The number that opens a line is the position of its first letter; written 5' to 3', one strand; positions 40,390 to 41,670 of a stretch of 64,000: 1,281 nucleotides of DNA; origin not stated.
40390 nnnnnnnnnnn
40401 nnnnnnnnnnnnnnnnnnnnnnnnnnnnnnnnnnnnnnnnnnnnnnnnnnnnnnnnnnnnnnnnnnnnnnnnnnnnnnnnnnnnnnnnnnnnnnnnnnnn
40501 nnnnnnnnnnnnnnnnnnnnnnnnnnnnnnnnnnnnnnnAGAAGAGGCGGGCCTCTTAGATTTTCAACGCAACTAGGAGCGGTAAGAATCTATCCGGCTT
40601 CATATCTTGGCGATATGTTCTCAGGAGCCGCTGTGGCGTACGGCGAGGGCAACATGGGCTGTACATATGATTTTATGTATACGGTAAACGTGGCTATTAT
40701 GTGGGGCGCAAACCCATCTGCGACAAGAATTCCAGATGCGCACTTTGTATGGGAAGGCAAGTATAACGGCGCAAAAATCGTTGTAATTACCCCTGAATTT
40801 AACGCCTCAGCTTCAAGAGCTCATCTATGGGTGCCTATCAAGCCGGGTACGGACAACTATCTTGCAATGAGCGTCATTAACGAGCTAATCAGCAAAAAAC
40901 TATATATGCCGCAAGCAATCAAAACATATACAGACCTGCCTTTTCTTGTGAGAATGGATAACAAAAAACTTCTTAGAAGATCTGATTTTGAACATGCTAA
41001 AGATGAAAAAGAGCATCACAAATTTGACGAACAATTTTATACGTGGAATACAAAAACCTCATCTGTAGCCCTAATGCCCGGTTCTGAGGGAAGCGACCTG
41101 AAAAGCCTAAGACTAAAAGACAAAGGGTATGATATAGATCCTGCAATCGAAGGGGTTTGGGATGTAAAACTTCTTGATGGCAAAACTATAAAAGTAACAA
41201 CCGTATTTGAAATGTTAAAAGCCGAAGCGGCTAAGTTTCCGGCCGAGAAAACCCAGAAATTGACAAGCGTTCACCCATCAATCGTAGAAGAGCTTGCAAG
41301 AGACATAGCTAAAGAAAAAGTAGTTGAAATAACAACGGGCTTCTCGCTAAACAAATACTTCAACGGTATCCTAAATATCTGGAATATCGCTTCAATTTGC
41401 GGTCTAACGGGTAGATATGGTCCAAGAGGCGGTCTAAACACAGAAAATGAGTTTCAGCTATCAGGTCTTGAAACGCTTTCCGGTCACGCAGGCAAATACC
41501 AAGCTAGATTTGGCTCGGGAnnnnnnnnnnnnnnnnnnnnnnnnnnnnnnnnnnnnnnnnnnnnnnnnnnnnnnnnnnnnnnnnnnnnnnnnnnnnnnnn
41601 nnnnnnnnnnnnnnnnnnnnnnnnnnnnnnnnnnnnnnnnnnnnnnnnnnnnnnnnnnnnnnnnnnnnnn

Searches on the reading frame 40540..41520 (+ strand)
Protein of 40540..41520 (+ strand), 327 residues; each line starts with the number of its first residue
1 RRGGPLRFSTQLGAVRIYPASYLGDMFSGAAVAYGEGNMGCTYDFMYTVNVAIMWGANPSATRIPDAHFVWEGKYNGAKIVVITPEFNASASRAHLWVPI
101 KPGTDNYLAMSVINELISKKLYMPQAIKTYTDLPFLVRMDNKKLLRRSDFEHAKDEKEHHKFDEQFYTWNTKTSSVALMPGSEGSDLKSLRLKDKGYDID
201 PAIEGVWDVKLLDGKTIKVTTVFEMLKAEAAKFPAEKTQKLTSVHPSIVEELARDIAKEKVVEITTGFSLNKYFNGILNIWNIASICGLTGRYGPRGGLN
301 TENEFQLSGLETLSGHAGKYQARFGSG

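Call 45: search_solved_structures(query=window:40540-41520:+, max_evalue=1e-20, show_alignments=3)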
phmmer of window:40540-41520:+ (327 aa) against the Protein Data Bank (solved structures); distinct sequences matched with E-value up to 1e-20: 4.
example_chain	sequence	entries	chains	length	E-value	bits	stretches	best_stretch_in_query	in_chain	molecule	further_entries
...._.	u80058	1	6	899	5.5e-46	160.3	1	7-300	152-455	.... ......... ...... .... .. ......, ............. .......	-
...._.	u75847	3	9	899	7.2e-46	159.9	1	7-298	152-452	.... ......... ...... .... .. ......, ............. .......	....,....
2ivf_A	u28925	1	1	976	3.3e-32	115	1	23-297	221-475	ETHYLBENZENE DEHYDROGENASE ALPHA-SUBUNIT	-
7b04_B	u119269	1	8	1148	4.8e-30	107.9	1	25-295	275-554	Nitrite oxidoreductase subunit A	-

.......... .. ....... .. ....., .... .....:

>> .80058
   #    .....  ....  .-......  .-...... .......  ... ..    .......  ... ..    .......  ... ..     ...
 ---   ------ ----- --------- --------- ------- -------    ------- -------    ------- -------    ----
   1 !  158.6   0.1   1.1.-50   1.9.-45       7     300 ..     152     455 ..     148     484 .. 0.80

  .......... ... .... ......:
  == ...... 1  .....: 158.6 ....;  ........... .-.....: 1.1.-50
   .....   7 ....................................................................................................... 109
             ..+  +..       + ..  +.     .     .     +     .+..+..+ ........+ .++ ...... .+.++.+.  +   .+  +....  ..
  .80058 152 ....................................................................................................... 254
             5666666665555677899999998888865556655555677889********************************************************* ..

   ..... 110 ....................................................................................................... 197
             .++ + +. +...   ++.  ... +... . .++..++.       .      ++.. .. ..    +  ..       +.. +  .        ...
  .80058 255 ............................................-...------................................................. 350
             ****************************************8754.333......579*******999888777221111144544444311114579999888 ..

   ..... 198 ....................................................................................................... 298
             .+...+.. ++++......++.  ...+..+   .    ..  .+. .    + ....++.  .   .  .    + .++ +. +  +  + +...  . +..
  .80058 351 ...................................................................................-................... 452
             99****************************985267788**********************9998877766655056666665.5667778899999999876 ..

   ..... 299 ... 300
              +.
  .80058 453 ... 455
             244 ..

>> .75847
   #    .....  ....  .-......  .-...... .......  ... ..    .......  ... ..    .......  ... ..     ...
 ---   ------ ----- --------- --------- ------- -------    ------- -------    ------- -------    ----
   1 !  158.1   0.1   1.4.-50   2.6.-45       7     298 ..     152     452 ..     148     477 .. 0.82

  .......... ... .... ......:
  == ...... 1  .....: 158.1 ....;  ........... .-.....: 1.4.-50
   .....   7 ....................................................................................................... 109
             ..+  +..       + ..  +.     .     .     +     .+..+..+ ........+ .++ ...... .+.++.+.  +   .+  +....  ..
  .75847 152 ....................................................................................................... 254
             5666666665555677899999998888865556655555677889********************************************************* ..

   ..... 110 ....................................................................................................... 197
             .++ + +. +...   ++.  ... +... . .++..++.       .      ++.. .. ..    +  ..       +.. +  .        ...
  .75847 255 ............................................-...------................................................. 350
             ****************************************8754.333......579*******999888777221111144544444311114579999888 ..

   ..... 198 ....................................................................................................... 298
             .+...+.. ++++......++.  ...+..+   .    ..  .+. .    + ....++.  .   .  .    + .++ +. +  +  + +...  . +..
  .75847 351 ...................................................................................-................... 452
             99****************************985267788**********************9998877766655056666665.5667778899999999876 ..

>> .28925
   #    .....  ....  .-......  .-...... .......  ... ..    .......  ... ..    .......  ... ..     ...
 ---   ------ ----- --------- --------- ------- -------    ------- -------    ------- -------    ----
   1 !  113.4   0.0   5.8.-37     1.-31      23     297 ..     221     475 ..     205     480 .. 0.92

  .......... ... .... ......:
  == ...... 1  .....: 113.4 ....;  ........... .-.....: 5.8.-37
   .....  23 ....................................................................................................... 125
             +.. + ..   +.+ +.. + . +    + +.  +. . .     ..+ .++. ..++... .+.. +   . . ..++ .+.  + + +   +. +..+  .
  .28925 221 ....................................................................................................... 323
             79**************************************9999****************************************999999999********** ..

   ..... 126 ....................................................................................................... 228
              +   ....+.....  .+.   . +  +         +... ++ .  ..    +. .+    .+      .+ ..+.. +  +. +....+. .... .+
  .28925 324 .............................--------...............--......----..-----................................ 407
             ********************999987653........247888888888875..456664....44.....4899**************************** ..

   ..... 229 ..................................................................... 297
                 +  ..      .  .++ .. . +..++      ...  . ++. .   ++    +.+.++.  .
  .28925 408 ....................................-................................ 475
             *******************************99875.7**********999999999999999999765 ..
